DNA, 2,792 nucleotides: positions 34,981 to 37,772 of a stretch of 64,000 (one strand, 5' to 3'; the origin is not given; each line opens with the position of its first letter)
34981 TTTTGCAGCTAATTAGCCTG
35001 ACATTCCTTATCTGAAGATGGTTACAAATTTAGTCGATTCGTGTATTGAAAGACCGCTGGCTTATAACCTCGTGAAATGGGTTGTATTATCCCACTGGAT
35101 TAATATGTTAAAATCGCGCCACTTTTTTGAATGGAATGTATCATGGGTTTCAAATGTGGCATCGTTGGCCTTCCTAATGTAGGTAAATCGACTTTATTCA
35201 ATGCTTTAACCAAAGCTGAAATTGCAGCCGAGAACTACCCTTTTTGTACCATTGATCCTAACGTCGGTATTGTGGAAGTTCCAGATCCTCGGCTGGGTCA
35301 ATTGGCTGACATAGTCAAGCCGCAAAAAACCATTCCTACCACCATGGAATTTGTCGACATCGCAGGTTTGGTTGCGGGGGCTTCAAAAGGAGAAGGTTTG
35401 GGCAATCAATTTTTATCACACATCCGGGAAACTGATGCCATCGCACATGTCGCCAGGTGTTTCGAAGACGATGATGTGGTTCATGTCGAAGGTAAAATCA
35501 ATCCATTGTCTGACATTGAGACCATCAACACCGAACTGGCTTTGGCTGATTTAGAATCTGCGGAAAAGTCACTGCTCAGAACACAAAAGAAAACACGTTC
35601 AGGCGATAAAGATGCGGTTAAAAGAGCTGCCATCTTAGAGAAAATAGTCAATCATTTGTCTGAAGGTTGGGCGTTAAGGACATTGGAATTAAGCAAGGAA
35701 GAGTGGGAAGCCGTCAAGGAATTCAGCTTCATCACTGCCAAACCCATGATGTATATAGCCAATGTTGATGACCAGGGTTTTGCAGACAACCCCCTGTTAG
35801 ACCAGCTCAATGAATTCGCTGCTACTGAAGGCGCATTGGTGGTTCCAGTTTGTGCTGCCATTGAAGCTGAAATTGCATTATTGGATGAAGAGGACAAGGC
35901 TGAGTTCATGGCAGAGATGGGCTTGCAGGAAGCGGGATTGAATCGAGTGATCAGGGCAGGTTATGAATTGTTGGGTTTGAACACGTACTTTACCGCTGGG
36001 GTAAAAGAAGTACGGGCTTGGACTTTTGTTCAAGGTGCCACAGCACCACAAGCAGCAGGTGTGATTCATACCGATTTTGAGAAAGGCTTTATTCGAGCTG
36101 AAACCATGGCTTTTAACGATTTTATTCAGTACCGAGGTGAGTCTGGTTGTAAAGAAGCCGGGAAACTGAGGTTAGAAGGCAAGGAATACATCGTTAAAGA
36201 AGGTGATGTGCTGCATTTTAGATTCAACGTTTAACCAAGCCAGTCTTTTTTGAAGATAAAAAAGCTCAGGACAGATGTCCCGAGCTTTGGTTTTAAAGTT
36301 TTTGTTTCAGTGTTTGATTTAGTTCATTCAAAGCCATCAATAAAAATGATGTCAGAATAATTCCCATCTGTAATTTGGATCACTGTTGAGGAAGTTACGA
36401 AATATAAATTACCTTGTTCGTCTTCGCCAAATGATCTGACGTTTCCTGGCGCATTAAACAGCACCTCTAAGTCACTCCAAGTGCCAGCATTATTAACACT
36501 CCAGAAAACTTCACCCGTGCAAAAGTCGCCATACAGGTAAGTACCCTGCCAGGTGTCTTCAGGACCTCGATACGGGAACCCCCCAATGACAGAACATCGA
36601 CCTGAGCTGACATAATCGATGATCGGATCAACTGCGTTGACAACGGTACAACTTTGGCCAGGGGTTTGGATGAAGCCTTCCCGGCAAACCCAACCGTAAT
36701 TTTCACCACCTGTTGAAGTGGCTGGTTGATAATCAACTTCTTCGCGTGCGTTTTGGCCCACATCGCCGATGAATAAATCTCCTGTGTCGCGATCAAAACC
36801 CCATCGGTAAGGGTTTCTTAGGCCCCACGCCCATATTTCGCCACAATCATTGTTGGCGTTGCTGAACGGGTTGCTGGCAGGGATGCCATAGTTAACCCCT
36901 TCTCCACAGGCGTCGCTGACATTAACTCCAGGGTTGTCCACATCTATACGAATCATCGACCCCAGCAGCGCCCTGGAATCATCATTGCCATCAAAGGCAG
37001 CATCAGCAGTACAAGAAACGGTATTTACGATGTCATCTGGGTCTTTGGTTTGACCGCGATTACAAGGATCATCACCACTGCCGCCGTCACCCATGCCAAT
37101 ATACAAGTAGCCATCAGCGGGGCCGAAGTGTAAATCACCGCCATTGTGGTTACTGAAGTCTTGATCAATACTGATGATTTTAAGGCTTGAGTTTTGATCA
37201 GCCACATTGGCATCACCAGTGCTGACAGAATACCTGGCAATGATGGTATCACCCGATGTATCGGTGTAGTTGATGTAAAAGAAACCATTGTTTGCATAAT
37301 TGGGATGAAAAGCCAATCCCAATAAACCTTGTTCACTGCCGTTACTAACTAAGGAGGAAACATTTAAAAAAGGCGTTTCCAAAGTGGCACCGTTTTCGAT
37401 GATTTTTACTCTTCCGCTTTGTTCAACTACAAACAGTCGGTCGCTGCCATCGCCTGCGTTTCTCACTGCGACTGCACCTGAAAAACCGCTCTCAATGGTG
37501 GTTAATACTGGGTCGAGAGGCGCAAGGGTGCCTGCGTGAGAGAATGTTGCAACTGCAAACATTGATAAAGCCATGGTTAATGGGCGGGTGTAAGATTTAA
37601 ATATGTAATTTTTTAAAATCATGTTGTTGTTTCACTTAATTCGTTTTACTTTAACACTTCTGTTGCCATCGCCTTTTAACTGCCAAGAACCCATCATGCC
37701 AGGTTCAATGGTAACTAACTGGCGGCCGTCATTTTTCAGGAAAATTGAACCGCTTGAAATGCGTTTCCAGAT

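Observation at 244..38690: Shared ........(E) tail on otherwise unrelated exported proteins: candidate sorting or anchoring signal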

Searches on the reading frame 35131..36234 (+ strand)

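Call 14: search_protein_families(library=pfam, proteins=[window:35131-36234:+], max_evalue=0.001)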
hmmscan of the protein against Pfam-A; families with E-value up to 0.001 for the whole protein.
window:35131-36234:+ (367 aa): 3 families
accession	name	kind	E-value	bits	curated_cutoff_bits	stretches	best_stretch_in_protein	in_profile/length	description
PF06071.19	YchF-GTPase_C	-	4.2e-39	133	27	1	283-366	1-84/84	Protein of unknown function (DUF933)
PF01926.29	MMR_HSR1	-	3.2e-22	79.2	21.9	1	9-113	2-86/113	50S ribosome-binding GTPase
PF02421.24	FeoB_N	-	6e-08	32.8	27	1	9-52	3-46/156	Ferrous iron transport protein B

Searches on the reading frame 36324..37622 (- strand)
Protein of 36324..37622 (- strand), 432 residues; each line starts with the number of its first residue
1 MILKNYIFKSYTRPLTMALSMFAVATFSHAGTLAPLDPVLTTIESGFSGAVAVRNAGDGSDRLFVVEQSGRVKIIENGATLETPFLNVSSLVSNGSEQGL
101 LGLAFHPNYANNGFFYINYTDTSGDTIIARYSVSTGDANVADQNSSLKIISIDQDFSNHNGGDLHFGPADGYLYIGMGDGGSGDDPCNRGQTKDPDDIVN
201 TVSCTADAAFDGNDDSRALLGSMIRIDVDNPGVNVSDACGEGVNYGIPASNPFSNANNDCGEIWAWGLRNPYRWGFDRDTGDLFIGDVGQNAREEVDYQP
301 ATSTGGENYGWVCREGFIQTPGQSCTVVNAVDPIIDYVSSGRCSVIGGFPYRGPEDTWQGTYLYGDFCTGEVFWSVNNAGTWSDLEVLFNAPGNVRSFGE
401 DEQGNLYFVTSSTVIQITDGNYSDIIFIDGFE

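Call 4: search_protein_families(library=pfam, proteins=[window:36324-37622:-], max_evalue=0.01)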
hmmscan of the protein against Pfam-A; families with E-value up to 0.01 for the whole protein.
window:36324-37622:- (432 aa): 1 family
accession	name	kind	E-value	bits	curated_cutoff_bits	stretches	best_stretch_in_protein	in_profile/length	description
PF07995.17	GSDH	-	6.9e-31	108.2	25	2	61-188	13-142/332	Glucose / Sorbosone dehydrogenase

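Call 5: search_protein_families(library=ncbifam, proteins=[window:36324-37622:-], max_evalue=0.1)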
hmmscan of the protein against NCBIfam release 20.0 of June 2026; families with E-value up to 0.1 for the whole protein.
window:36324-37622:- (432 aa): 1 family
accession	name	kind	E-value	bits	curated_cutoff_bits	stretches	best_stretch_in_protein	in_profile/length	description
TIGR03606.1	non_repeat_PQQ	subfamily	1.5e-12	47.1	434.55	1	61-320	41-276/454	glucose/sorbosone family PQQ-dependent dehydrogenase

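Call 10: find_encoding_contigs(protein=window:36324-37622:-, flank=10000, max_places=6)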
Protein window:36324-37622:- (432 aa): 2 contigs read that carry it; 1 place shown.
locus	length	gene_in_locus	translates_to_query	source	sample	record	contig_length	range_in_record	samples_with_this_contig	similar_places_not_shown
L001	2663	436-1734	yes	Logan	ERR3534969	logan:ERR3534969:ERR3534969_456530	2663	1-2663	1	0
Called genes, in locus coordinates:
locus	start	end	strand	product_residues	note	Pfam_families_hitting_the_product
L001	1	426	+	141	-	?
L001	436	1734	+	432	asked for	PF07995:GSDH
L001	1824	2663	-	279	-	?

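Call 37: find_homologous_proteins(query=window:36324-37622:-, max_evalue=1e-10)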
Query window:36324-37622:- (432 aa): 8000 proteins with E <= 1e-10 among 8000 candidates; the best 120 are listed.
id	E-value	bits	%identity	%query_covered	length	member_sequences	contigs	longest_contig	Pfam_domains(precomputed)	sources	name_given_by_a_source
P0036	4.2e-295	997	100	100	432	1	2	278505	PF07995.18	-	-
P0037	2.6e-217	740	74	97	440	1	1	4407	PF07995.18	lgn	-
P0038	1.2e-213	728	77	93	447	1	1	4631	PF07995.18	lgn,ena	-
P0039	2.7e-209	714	75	93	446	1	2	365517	PF07995.18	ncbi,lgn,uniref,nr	ncbi:PQQ-dependent sugar dehydrogenase [Marinicella litoralis]|uniref:Glucose/sorbosone dehydrogenas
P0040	7.4e-209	712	72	97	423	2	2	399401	PF07995.18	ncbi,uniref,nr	ncbi:PQQ-dependent sugar dehydrogenase [Marinicella sp. S1101]|uniref:PQQ-dependent sugar dehydrogen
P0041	2.3e-206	704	72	98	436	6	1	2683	PF07995.18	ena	-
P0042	1.9e-205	701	71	100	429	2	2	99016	PF07995.18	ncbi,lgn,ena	-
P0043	1.2e-204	699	71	98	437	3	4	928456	PF07995.18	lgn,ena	-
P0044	3.2e-204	697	69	100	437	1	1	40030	PF07995.18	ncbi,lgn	-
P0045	4.0e-202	690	70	99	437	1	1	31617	PF07995.18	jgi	-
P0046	2.8e-200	684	69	98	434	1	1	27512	PF07995.18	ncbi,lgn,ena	-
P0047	2.1e-199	681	73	93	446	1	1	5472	PF07995.18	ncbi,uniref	ncbi:hypothetical protein MNBD_GAMMA02-1272 [hydrothermal vent metagenome]|uniref:Glucose/Sorbosone 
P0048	3.8e-199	680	69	100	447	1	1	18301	PF07995.18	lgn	-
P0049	5.8e-199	680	73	93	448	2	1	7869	PF07995.18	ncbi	-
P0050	3.3e-198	677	69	99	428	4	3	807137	PF07995.18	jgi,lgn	jgi:hypothetical protein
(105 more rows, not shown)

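Call 47: search_protein_representatives(protein=P0036)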
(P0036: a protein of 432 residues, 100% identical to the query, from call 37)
Query: 432 residues. Proteins with E-value up to 0.001 (for the whole library): 35900; up to 1e-10: 23823; up to 1e-30: 8983. The best 150 are listed.
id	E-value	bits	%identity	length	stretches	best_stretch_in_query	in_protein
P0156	2.3e-172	590.5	51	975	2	52-410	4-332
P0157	1.9e-167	574.3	51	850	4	39-192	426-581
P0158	3.8e-152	523.8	49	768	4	37-192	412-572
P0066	4.9e-147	507.0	60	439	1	19-432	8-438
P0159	2.7e-145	501.2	45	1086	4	42-196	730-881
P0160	1.6e-130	452.5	46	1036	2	39-418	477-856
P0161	2.0e-129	449.0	47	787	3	40-410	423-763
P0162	5.8e-123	427.6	44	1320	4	56-191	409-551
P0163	5.1e-120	417.9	44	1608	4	219-417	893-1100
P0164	5.0e-107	375.1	50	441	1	14-432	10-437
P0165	1.2e-105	370.6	42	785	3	60-412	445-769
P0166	9.8e-105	367.6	52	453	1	23-432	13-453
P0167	1.1e-104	367.3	57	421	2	215-412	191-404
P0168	1.0e-103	364.2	41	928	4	58-191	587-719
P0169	1.5e-103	363.7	53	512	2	218-411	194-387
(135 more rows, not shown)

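Call 64: predict_structure(alignment_id=A3)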
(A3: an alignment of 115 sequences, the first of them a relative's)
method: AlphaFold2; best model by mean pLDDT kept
length: 414 residues; sequences in the alignment: 115
mean_pLDDT: 89.2   pTM: 0.86
mean pLDDT of the five models: 89.2, 89.0, 88.6, 88.2, 87.0
residues with pLDDT >= 90: 316; 70-90: 41; 50-70: 42; < 50: 15
segments of 3 or more residues with pLDDT < 50: 1-10
pLDDT, mean of each block of 10 residues (from residue 1): 44 53 53 84 97 97 98 97 98 92 97 98 96 97 97 78 95 92 89 96 96 98 97 93 97 89 96 95 90 86 94 92 95 96 95 94 93 97 97 68 62 53
secondary structure, 60 per line:
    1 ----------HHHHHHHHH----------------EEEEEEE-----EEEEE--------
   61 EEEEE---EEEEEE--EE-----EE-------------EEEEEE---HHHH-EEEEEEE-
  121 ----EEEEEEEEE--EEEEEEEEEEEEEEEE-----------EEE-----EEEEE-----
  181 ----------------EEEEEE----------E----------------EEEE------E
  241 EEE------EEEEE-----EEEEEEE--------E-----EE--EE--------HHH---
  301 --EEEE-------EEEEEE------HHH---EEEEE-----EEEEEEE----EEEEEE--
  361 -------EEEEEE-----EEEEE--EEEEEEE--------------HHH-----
elements in order: H11-19 E36-42 E48-52 E61-65 E69-74 E99-104 H108-111 E113-119 E125-133 E136-151 E163-165 E171-175 E197-202 E230-233 E240-243 E250-254 E260-266 E303-306 E314-319 E332-336 E342-348 E353-358 E368-373 E379-383 E386-392
